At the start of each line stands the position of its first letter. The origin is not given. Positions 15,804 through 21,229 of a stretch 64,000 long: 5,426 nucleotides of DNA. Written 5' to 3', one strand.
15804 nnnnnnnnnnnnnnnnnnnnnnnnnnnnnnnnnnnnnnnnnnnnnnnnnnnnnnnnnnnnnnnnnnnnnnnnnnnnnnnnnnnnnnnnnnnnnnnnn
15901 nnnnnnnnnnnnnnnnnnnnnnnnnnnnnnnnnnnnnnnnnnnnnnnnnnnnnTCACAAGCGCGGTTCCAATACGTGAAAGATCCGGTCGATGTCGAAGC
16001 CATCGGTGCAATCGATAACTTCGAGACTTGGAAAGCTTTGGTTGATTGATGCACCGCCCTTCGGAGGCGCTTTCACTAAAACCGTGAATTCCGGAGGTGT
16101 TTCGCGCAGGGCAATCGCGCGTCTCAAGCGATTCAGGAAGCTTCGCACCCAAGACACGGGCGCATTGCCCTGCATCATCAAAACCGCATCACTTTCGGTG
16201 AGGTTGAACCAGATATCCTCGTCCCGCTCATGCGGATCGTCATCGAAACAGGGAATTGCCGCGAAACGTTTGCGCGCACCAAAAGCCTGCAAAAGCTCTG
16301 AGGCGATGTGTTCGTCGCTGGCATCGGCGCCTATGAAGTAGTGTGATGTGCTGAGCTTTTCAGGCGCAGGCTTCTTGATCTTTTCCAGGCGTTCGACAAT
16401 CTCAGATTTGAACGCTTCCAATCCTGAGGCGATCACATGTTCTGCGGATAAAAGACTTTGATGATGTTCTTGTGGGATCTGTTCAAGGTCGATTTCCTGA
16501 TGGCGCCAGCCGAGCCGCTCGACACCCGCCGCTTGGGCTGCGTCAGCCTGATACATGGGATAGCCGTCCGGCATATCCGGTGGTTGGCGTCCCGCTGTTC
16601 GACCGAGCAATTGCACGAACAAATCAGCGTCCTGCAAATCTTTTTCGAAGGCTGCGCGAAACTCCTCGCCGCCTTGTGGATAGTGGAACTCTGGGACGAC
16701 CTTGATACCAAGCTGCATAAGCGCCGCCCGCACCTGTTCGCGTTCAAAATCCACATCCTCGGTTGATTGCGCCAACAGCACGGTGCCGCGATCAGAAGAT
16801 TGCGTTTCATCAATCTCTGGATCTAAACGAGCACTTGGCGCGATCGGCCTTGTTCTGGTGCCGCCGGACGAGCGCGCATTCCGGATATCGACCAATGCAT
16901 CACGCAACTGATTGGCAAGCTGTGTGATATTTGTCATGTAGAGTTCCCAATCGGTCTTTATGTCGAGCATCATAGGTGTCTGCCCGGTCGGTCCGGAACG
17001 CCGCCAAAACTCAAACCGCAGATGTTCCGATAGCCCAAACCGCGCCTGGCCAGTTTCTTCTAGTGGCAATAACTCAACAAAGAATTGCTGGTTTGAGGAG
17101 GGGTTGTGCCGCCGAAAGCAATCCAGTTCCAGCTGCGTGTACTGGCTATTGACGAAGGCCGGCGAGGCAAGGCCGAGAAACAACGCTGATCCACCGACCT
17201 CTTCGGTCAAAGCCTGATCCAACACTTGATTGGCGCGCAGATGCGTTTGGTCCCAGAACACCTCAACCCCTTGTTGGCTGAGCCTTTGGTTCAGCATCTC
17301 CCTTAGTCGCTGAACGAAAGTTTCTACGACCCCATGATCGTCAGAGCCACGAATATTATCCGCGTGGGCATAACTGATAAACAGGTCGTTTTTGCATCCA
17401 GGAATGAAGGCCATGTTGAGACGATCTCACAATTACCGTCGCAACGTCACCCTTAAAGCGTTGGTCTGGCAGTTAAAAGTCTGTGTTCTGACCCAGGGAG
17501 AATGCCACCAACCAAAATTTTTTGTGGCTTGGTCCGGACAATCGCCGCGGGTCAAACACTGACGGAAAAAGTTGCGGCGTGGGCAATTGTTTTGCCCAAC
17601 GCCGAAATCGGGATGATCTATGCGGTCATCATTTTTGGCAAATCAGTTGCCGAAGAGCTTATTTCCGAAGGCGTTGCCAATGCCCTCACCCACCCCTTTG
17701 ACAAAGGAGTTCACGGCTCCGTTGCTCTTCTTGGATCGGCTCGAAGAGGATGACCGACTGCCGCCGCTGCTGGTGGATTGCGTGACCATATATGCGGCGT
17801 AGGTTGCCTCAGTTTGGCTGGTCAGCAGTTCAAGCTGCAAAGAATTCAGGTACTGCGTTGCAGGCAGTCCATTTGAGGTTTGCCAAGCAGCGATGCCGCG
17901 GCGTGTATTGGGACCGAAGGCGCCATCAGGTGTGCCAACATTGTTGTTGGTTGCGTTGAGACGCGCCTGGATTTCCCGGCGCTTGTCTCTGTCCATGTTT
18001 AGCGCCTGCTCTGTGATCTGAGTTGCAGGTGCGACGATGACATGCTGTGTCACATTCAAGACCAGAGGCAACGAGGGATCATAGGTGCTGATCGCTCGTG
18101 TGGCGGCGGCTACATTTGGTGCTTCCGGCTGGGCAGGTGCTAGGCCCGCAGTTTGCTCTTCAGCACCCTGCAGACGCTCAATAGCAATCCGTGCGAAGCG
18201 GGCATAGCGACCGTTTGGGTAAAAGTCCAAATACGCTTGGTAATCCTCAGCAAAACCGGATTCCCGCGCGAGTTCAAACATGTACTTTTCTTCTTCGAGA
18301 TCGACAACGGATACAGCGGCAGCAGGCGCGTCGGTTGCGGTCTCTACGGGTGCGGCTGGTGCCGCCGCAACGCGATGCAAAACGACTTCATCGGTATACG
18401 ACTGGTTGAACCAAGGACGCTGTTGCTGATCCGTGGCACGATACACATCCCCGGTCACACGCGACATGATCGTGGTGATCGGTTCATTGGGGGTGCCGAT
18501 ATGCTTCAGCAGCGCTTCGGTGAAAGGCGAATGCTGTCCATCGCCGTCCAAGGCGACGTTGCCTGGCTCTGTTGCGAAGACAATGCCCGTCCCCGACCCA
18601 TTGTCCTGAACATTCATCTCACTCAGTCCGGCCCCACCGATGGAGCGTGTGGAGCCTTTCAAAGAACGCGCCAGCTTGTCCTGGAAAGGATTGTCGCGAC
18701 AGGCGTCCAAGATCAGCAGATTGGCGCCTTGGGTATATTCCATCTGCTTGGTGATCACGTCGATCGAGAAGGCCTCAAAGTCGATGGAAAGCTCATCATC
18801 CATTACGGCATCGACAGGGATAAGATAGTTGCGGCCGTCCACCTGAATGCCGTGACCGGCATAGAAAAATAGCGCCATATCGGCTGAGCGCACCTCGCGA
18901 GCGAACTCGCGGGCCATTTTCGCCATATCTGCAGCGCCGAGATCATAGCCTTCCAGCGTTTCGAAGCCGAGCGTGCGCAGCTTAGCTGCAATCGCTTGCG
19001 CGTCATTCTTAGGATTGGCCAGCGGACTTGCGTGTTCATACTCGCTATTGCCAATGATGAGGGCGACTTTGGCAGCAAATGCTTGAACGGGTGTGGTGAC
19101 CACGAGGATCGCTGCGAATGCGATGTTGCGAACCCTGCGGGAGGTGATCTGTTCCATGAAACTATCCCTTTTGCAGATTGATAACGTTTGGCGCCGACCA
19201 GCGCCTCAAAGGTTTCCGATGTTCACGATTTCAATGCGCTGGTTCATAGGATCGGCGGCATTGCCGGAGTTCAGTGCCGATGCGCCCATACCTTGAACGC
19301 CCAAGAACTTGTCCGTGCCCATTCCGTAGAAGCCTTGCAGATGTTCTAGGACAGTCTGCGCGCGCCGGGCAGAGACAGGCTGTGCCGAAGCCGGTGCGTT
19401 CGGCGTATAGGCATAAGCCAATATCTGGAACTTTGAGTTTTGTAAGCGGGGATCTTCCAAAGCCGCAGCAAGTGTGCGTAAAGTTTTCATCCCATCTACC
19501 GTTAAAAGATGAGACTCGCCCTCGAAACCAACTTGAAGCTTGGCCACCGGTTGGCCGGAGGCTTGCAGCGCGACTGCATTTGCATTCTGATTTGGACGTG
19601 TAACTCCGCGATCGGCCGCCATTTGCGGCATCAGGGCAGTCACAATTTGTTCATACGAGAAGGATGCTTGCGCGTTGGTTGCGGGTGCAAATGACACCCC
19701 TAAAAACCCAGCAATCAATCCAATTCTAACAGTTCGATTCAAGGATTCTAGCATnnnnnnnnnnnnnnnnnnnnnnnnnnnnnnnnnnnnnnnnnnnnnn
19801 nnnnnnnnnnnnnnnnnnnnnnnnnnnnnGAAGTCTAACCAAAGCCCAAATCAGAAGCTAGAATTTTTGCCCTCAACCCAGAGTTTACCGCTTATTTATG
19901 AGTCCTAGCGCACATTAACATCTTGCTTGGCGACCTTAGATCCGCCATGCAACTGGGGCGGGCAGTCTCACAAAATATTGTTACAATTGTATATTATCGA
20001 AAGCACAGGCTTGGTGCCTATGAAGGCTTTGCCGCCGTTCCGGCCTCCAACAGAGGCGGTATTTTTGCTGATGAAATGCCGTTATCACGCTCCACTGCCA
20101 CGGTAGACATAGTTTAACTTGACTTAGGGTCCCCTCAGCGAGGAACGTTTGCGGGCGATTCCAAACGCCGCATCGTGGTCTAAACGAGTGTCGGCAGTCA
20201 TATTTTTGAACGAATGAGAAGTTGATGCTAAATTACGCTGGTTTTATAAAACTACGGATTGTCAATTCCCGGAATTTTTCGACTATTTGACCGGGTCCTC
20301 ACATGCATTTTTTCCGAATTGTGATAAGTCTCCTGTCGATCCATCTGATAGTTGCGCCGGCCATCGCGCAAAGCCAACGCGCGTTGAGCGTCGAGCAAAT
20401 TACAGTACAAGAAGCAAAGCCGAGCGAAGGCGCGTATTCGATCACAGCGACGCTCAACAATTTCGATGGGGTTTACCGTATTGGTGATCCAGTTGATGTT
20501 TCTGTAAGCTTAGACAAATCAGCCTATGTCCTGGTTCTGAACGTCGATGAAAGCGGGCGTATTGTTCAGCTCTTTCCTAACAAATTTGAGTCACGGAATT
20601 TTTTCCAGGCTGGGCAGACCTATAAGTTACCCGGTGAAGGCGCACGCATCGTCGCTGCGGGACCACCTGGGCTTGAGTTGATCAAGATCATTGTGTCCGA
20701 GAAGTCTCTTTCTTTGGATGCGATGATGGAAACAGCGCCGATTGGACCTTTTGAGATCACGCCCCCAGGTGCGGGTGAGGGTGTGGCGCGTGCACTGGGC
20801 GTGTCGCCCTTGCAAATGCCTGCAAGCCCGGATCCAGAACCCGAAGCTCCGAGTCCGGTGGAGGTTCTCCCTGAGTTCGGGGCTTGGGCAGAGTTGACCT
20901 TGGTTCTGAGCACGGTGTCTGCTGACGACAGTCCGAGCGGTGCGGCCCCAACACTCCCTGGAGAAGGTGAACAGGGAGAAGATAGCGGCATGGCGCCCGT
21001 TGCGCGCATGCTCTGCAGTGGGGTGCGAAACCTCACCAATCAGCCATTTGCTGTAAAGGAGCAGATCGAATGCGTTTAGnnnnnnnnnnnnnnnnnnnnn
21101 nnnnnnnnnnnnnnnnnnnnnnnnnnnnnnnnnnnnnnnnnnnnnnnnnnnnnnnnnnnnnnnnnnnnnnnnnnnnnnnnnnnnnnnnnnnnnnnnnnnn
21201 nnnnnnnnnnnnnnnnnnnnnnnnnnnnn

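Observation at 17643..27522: Nine-gene exported proteolytic network: three caspase homologues, an S1 protease, a serpin, four DUF4384 domains and OmpA/PG-binding anchors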

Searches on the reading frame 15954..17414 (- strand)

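Call 5: search_protein_families(library=pfam, proteins=[window:15954-17414:-], max_evalue=0.01)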
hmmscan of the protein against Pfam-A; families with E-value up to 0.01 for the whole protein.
window:15954-17414:- (486 aa): 2 families
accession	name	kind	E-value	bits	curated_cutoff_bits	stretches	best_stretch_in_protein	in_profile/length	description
PF13676.11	TIR_2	-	4.4e-13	50.2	28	1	39-117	14-92/122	TIR domain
PF13271.11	DUF4062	-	0.0023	18.6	24.7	0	217-277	7-67/82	Domain of unknown function (DUF4062)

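Call 6: search_protein_families(library=padloc, proteins=[window:15954-17414:-], max_evalue=0.01)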
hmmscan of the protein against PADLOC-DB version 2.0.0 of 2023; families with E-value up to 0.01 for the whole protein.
window:15954-17414:- (486 aa): 3 families
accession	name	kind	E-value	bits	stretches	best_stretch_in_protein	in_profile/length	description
PDLC05062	PDC-S66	-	2e-06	25.5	1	9-101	149-227/282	-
PDLC02012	SAVED5--SAVED_TIR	-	2.5e-05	21.6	1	11-216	16-204/404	-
PDLC00420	ThsB1|ThsB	-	0.0083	13.3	0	11-93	4-74/319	TIR-like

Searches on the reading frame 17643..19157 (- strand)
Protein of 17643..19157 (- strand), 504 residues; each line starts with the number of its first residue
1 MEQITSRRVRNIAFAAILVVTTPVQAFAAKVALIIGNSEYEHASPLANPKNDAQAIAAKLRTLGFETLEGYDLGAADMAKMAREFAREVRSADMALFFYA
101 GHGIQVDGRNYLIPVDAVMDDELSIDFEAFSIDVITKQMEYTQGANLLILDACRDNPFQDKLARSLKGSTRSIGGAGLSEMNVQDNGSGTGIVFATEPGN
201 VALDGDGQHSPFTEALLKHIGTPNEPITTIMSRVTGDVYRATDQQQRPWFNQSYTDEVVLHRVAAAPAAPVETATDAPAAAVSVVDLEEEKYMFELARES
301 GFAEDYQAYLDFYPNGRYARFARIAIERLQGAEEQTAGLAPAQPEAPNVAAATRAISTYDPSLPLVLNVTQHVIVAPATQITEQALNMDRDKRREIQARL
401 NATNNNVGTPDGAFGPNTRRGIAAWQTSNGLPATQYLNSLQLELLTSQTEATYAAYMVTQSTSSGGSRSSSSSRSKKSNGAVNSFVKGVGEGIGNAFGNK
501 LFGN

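Call 3: search_protein_families(library=pfam, proteins=[window:17643-19157:-], max_evalue=0.01)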
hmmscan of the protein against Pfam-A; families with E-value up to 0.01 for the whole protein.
window:17643-19157:- (504 aa): 2 families
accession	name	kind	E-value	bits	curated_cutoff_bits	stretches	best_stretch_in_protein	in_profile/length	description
PF00656.27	Peptidase_C14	-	1.3e-41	143.3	21.4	1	30-257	2-231/233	Caspase domain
PF01471.23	PG_binding_1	-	3.4e-10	40.4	23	1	390-443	2-55/57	Putative peptidoglycan binding domain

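Call 6: search_protein_families(library=padloc, proteins=[window:17643-19157:-], max_evalue=0.01)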
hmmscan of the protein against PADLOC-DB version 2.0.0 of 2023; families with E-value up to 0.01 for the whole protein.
window:17643-19157:- (504 aa): 1 family
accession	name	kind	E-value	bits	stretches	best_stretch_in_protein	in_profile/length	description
PDLC02987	caspase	-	3e-08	31.3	1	32-184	5-140/453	-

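Call 82: search_solved_structures(query=window:17643-19157:-, max_evalue=0.01, show_alignments=1)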
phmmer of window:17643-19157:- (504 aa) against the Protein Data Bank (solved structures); distinct sequences matched with E-value up to 0.01: 12.
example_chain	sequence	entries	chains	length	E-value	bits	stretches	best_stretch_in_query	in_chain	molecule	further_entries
3v4o_A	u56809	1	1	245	8.6e-12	48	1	27-172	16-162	Mucosa-associated lymphoid tissue lymphoma translocation protein 1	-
38go_A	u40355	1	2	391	2.4e-11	46.5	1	27-162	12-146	Mucosa-associated lymphoid tissue lymphoma translocation protein 1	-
6f7i_A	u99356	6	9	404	2.9e-11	46.2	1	27-162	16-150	Mucosa-associated lymphoid tissue lymphoma translocation protein 1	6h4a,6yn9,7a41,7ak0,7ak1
8v4x_A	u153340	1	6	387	3e-11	46.2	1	28-170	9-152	Mucosa-associated lymphoid tissue lymphoma translocation protein 1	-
3v55_A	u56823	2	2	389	3e-11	46.2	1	28-170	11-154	Mucosa-associated lymphoid tissue lymphoma translocation protein 1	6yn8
9mkc_A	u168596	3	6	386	3.5e-11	46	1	28-170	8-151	Mucosa-associated lymphoid tissue lymphoma translocation protein 1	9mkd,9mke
7pav_A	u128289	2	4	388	6.1e-11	45.2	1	30-170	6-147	Mucosa-associated lymphoid tissue lymphoma translocation protein 1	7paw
4i1p_A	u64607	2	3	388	6.1e-11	45.2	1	30-170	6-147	Mucosa-associated lymphoid tissue lymphoma translocation protein 1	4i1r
3uo8_B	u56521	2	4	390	6.1e-11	45.2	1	30-170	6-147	Mucosa-associated lymphoid tissue lymphoma translocation protein 1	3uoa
3v4l_A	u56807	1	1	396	6.4e-11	45.1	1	29-162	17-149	Mucosa-associated lymphoid tissue lymphoma translocation protein 1 homolog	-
5anz_A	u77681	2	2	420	0.005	19.1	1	387-442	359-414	SOLUBLE LYTIC TRANSGLYCOSYLASE B3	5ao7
5ao8_A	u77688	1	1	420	0.0058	18.9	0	388-442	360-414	SOLUBLE LYTIC TRANGLYCOSILASE B3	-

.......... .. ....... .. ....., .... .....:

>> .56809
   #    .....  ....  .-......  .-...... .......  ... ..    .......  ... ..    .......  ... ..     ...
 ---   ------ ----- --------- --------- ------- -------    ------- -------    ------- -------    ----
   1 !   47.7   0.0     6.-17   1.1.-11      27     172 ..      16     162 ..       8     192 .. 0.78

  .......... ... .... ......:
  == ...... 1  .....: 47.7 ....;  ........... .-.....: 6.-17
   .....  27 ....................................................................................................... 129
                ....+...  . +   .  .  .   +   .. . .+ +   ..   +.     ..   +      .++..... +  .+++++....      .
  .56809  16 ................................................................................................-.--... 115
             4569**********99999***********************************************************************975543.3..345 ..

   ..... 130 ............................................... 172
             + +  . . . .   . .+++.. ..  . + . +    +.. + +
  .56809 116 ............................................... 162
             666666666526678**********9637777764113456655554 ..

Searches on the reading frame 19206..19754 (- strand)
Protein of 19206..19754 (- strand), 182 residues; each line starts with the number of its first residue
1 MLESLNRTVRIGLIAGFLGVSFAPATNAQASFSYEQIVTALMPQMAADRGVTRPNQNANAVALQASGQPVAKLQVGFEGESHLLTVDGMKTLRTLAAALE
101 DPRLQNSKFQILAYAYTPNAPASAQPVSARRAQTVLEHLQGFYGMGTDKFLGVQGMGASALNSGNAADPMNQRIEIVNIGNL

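Call 3: search_protein_families(library=pfam, proteins=[window:19206-19754:-], max_evalue=0.01)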
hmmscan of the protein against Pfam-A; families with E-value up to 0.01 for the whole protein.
window:19206-19754:- (182 aa): 1 family
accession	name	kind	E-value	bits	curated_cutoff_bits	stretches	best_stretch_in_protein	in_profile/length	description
PF00691.25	OmpA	-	4.6e-07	30.5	27.2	1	77-168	2-91/98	OmpA family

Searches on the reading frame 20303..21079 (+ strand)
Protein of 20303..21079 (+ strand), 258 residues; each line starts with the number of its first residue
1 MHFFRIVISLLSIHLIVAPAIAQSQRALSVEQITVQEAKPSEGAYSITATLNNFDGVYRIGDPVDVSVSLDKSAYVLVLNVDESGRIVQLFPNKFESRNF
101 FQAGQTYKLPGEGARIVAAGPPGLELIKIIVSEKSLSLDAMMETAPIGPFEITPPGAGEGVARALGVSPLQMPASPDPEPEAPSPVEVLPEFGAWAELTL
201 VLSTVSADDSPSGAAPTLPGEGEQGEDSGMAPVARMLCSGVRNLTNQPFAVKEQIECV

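Call 3: search_protein_families(library=pfam, proteins=[window:20303-21079:+], max_evalue=0.01)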
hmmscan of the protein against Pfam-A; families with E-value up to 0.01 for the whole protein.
window:20303-21079:+ (258 aa): 1 family
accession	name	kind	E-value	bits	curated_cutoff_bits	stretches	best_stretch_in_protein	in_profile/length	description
PF14326.11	DUF4384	-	8e-23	80.8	27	1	57-134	1-80/81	Domain of unknown function (DUF4384)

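Call 84: search_protein_families(library=ncbifam, proteins=[window:20303-21079:+], max_evalue=0.01)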
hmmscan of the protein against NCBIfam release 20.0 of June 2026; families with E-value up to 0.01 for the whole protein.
window:20303-21079:+ (258 aa): 0 families

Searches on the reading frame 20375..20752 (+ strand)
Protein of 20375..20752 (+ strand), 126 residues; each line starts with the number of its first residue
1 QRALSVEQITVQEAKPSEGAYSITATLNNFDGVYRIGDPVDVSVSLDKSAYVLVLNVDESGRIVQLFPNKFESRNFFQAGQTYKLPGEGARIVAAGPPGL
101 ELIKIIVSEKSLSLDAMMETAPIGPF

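Call 51: find_homologous_proteins(query=window:20375-20752:+, max_evalue=0.001)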
Query window:20375-20752:+: 9 candidates shared short words with the query, none scored E <= 0.001.
